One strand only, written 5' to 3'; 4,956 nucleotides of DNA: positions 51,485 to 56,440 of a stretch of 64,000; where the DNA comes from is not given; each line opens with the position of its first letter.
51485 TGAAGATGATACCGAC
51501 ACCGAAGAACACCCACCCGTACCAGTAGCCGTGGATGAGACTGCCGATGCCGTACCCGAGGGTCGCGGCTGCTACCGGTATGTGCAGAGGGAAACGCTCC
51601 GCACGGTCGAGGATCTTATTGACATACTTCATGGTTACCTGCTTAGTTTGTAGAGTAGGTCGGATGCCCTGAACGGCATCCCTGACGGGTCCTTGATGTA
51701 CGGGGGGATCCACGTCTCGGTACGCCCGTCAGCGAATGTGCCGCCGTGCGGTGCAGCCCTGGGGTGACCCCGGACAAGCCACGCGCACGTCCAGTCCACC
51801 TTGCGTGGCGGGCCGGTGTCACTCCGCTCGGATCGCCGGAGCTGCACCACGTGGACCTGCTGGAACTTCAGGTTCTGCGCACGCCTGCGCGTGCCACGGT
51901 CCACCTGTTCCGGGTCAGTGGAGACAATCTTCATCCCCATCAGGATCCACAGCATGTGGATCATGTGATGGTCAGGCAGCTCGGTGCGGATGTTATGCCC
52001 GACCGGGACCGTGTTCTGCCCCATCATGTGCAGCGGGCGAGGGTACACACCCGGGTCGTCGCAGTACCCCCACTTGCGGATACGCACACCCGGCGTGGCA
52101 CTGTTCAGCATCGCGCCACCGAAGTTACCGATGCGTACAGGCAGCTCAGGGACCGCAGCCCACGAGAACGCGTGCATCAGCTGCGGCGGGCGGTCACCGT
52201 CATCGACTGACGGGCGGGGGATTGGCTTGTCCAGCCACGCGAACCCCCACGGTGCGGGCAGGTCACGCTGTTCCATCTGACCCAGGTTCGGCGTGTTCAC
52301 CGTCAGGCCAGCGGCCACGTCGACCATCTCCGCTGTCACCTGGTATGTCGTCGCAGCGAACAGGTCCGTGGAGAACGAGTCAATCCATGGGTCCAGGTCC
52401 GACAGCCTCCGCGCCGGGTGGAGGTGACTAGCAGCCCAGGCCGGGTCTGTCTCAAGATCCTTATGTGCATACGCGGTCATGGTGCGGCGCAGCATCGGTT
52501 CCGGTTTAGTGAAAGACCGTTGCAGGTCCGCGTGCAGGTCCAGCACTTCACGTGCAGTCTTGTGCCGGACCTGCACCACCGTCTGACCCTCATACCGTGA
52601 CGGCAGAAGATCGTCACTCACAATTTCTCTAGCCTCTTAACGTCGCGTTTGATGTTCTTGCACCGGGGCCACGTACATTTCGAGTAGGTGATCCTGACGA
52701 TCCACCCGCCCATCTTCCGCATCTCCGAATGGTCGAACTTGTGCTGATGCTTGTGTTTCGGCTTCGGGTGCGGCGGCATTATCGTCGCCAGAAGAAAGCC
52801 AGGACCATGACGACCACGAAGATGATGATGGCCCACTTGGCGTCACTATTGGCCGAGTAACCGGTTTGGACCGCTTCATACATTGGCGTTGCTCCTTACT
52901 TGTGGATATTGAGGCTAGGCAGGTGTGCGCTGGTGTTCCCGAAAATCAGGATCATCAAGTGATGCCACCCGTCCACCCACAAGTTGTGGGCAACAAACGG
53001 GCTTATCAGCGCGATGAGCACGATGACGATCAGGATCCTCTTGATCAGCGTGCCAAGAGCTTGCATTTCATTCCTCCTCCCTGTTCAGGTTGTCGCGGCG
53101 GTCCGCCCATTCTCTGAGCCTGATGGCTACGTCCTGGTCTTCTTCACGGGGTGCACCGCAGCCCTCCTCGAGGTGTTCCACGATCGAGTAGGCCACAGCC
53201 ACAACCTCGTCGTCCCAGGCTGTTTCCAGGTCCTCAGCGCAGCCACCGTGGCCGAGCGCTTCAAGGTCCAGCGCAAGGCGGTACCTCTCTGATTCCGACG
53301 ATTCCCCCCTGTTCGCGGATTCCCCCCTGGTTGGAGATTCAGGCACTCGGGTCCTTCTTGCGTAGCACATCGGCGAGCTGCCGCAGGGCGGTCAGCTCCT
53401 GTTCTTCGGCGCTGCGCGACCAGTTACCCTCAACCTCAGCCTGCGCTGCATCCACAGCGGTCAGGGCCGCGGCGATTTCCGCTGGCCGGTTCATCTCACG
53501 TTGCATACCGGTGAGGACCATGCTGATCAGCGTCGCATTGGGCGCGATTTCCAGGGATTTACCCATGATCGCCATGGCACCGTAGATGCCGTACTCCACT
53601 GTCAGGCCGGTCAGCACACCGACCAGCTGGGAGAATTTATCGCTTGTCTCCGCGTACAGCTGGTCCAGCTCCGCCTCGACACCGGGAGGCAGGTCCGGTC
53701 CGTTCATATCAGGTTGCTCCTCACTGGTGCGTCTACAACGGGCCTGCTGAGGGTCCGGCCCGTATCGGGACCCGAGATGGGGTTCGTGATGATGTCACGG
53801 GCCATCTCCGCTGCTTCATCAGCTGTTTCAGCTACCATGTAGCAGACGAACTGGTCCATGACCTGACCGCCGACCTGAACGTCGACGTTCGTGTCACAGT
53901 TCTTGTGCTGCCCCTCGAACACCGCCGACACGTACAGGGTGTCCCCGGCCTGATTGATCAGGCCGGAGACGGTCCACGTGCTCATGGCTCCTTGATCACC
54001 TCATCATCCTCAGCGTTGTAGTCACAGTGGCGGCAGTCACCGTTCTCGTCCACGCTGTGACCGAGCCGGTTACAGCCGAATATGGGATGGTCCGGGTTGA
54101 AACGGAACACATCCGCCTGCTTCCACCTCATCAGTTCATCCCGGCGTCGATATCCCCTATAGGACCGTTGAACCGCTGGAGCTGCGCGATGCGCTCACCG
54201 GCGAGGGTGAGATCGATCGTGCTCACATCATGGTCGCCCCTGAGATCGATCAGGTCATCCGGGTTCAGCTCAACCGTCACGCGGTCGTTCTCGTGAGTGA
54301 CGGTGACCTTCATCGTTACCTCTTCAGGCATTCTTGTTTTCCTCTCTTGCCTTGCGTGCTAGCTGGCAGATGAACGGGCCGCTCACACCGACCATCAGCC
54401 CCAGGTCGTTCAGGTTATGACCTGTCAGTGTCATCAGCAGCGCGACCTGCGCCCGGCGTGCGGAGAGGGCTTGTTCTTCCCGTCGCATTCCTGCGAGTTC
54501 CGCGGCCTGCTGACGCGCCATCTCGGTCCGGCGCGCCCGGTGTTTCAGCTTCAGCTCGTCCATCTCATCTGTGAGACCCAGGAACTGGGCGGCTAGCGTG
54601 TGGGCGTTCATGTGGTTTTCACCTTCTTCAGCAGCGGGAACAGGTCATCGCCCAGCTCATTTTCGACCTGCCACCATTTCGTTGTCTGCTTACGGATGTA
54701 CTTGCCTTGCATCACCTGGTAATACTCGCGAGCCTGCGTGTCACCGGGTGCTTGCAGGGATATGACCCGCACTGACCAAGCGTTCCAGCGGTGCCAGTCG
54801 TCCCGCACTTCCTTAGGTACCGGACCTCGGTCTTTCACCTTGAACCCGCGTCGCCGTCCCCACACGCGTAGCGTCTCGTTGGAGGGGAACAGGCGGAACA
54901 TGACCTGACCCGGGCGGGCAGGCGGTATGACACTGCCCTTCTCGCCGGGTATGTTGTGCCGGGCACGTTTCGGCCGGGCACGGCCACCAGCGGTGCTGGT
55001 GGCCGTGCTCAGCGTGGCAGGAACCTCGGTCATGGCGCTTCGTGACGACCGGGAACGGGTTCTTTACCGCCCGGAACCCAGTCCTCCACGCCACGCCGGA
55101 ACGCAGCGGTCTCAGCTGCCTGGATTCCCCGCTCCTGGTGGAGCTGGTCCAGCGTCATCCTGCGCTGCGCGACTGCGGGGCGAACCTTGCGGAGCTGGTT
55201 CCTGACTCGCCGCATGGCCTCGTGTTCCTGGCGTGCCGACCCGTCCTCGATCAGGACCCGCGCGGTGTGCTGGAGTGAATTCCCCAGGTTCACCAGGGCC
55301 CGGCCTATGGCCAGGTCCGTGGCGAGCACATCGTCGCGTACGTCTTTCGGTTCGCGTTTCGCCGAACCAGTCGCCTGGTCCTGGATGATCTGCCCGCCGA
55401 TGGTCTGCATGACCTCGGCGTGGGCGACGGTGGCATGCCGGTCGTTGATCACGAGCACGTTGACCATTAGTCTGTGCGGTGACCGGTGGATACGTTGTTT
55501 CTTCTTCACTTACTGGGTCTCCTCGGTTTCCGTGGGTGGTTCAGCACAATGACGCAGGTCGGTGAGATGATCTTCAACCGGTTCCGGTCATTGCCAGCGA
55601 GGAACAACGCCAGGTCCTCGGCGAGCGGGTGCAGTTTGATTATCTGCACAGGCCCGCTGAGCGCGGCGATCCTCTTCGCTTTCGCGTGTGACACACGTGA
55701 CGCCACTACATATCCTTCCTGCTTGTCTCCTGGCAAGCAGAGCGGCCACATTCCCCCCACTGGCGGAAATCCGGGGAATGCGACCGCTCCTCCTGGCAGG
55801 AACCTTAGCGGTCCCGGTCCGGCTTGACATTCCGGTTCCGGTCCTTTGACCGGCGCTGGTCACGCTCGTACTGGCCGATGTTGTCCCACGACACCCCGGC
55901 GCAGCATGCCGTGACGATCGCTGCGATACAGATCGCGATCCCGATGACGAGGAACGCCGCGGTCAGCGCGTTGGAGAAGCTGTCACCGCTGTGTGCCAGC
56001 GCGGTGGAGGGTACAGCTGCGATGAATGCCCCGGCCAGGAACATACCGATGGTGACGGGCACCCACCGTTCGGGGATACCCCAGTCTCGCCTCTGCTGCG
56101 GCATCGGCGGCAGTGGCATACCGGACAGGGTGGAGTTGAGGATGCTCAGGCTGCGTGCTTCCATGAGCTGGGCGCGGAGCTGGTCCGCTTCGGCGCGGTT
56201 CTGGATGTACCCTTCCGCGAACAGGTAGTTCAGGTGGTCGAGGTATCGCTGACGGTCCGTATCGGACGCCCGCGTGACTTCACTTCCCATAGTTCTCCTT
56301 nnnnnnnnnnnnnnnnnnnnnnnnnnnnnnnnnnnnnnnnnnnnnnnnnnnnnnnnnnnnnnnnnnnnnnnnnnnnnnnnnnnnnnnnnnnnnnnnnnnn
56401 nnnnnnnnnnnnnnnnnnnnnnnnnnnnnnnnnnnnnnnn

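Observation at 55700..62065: Conserved dyad motif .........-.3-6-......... at five operon starts, each immediately after a GC-rich terminator hairpin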

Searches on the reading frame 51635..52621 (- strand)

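Call 67: search_protein_families(library=pfam, proteins=[window:51635-52621:-], max_evalue=0.01)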
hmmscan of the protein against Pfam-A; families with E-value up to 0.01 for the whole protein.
window:51635-52621:- (328 aa): 0 families

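Call 69: search_protein_families(library=phrogs, proteins=[window:51635-52621:-], max_evalue=0.001)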
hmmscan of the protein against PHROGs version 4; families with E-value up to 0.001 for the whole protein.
window:51635-52621:- (328 aa): 1 family
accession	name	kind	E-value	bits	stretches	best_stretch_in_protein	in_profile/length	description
phrog_15934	-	unknown function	6.7e-12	46.5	1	219-326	189-303/305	-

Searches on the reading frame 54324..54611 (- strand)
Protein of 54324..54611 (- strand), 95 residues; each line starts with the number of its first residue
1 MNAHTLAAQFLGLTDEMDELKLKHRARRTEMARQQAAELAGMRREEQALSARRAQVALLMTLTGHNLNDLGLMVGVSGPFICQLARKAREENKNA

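Call 67: search_protein_families(library=pfam, proteins=[window:54324-54611:-], max_evalue=0.01)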
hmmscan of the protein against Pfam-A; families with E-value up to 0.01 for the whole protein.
window:54324-54611:- (95 aa): 1 family
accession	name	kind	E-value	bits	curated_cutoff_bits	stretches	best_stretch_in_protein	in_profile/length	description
PF06568.16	DUF1127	-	0.0049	17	23.3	0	51-72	10-31/37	Domain of unknown function (DUF1127)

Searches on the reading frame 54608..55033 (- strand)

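Call 67: search_protein_families(library=pfam, proteins=[window:54608-55033:-], max_evalue=0.01)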
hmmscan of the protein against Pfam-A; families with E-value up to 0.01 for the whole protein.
window:54608-55033:- (141 aa): 1 family
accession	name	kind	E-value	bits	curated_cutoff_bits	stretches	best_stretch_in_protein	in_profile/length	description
PF23359.1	Lsr2_DNA-bd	-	0.0025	17.5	26.9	1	54-81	8-35/37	Lsr2 DNA-binding domain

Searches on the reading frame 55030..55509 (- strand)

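Call 67: search_protein_families(library=pfam, proteins=[window:55030-55509:-], max_evalue=0.01)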
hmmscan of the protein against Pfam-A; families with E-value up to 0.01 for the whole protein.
window:55030-55509:- (159 aa): 1 family
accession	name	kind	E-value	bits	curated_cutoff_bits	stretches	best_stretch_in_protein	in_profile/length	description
PF08962.16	Rv2632c-like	-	3.7e-08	33.7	25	1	14-96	3-82/82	Rv2632c-like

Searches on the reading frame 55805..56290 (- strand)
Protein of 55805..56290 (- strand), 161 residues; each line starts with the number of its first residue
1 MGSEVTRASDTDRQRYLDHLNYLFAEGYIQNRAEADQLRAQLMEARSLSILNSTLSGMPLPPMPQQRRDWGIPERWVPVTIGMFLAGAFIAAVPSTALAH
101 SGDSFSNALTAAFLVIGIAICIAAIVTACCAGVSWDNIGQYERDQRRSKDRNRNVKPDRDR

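Call 14: search_protein_families(library=pfam, proteins=[window:55805-56290:-], max_evalue=0.01)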
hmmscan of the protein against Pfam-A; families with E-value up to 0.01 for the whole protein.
window:55805-56290:- (161 aa): 1 family
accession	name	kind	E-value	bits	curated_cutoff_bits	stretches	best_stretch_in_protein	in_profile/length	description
PF08044.16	DUF1707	-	1.6e-06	28.4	27.6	1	6-59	1-53/53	DUF1707 SHOCT-like domain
